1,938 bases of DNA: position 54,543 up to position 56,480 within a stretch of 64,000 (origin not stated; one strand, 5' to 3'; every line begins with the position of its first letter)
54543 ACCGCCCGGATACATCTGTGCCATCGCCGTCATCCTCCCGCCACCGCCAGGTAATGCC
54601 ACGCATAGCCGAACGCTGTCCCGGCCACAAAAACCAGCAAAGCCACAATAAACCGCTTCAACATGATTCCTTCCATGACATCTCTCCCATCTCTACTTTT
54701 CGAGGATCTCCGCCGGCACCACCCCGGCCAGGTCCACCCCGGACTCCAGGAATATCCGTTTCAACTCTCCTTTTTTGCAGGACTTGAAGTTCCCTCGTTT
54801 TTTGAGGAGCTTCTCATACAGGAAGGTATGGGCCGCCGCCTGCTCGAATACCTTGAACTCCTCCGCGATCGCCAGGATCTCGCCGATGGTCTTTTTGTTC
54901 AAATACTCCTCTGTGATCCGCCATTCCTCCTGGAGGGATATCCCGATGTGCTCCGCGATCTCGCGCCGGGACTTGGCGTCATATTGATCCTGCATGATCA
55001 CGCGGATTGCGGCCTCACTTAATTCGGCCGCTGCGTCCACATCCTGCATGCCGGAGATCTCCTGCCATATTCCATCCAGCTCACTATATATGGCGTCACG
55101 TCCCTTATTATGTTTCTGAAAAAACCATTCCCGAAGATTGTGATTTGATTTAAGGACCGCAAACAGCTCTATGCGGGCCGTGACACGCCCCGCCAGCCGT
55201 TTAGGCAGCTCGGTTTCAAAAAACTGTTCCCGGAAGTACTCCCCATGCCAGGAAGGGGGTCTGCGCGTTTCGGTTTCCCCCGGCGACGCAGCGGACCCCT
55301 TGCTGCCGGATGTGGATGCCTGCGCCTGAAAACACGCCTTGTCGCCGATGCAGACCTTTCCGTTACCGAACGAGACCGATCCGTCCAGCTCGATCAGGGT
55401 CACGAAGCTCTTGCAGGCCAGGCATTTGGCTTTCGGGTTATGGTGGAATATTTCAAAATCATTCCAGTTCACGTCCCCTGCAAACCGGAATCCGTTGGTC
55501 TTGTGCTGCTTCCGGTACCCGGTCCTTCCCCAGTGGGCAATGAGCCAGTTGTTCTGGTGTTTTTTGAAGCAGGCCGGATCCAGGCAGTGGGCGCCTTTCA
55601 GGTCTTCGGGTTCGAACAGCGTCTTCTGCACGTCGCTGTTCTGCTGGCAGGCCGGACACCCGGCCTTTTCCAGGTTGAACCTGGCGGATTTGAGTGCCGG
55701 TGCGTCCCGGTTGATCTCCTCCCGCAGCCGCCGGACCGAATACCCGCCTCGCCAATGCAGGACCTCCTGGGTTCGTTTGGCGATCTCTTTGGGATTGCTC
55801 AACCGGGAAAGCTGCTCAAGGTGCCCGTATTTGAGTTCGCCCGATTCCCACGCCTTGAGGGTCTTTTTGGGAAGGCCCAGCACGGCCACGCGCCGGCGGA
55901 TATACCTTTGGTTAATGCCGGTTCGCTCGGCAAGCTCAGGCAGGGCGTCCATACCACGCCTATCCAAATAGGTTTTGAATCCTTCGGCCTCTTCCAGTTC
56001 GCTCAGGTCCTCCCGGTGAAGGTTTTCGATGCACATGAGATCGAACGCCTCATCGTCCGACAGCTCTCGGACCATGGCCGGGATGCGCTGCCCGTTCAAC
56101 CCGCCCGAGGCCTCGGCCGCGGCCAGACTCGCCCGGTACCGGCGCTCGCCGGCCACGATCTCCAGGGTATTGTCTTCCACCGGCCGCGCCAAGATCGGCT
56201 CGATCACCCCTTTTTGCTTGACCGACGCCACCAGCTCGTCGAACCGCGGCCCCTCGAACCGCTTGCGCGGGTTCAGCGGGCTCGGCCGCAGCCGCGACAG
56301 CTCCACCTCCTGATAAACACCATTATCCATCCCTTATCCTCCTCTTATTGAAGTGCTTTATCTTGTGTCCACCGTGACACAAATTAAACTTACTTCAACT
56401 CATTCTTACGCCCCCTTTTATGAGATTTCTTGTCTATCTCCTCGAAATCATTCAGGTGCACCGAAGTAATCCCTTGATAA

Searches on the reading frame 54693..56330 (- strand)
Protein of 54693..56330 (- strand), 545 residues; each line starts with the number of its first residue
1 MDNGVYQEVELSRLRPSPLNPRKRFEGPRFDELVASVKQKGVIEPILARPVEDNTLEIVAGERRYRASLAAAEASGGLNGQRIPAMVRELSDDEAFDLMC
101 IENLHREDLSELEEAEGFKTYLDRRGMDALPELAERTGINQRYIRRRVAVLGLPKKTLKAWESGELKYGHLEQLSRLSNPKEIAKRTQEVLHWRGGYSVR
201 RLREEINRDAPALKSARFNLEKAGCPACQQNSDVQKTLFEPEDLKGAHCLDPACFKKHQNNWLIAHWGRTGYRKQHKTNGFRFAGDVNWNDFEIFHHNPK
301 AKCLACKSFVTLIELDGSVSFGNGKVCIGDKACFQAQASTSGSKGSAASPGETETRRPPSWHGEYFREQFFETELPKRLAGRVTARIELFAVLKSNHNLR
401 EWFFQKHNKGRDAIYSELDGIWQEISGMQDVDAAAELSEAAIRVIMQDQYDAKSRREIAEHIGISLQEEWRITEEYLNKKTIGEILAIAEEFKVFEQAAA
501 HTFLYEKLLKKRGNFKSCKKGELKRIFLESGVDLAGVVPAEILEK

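Call 55: search_protein_families(library=pfam, proteins=[window:54693-56330:-], max_evalue=0.01)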
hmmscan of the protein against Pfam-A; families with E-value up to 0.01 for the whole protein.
window:54693-56330:- (545 aa): 4 families
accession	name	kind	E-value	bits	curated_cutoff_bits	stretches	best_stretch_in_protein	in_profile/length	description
PF02195.25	ParB_N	-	3.4e-22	78.8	26.3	1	7-105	4-95/95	ParB N-terminal domain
PF17762.8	HTH_ParB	-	2.3e-11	44.2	22.6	1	107-207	1-98/102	ParB HTH domain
PF13412.12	HTH_24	-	0.0033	17.4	21.9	0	132-150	22-40/48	Winged helix-turn-helix DNA-binding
PF00440.29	TetR_N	-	0.0046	17.1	24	0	439-465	3-29/47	Bacterial regulatory proteins, tetR family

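Call 56: search_protein_families(library=phrogs, proteins=[window:54693-56330:-], max_evalue=0.01)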
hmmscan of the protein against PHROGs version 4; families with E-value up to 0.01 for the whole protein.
window:54693-56330:- (545 aa): 18 families
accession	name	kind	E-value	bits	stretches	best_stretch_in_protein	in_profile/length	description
phrog_4715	-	DNA, RNA and nucleotide metabolism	1.8e-28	100.3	1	6-178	147-332/630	ParB-like partition protein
phrog_6218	-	DNA, RNA and nucleotide metabolism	3e-27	96.9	1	10-237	9-228/506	ParB-like partition protein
phrog_18726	-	unknown function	3.4e-21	76.5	1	7-264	4-292/572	-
phrog_3264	-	DNA, RNA and nucleotide metabolism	5.7e-21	76.5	1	4-151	47-185/337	ParB-like partition protein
phrog_1033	-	DNA, RNA and nucleotide metabolism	4.4e-15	57.3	1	9-188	36-212/334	ParB-like partition protein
phrog_8071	-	DNA, RNA and nucleotide metabolism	8.5e-09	36.1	1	5-112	6-101/389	ParB-like partition protein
phrog_723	-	DNA, RNA and nucleotide metabolism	1.2e-08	36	1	6-104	13-103/223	ParB-like partition protein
phrog_620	-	DNA, RNA and nucleotide metabolism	3.5e-07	31.5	1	8-103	11-95/217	ParB-like partition protein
phrog_498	-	other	5.6e-07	29.4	1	6-94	35-114/633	DNA methyltransferase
phrog_7783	-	unknown function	9.3e-07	28.9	1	30-181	27-174/634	-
phrog_2159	-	DNA, RNA and nucleotide metabolism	1.1e-05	26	1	8-76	63-130/365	ParB-like partition protein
phrog_3951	-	unknown function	6e-05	23.7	1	24-145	38-157/301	-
phrog_18056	-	DNA, RNA and nucleotide metabolism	0.00022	21.2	1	9-69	6-60/387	ParB-like partition nuclease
phrog_12047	-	DNA, RNA and nucleotide metabolism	0.00038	21.1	1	28-68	19-55/301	ParB-like partition nuclease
phrog_26387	-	DNA, RNA and nucleotide metabolism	0.00068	20.1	1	10-68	14-72/252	ParB-like partition nuclease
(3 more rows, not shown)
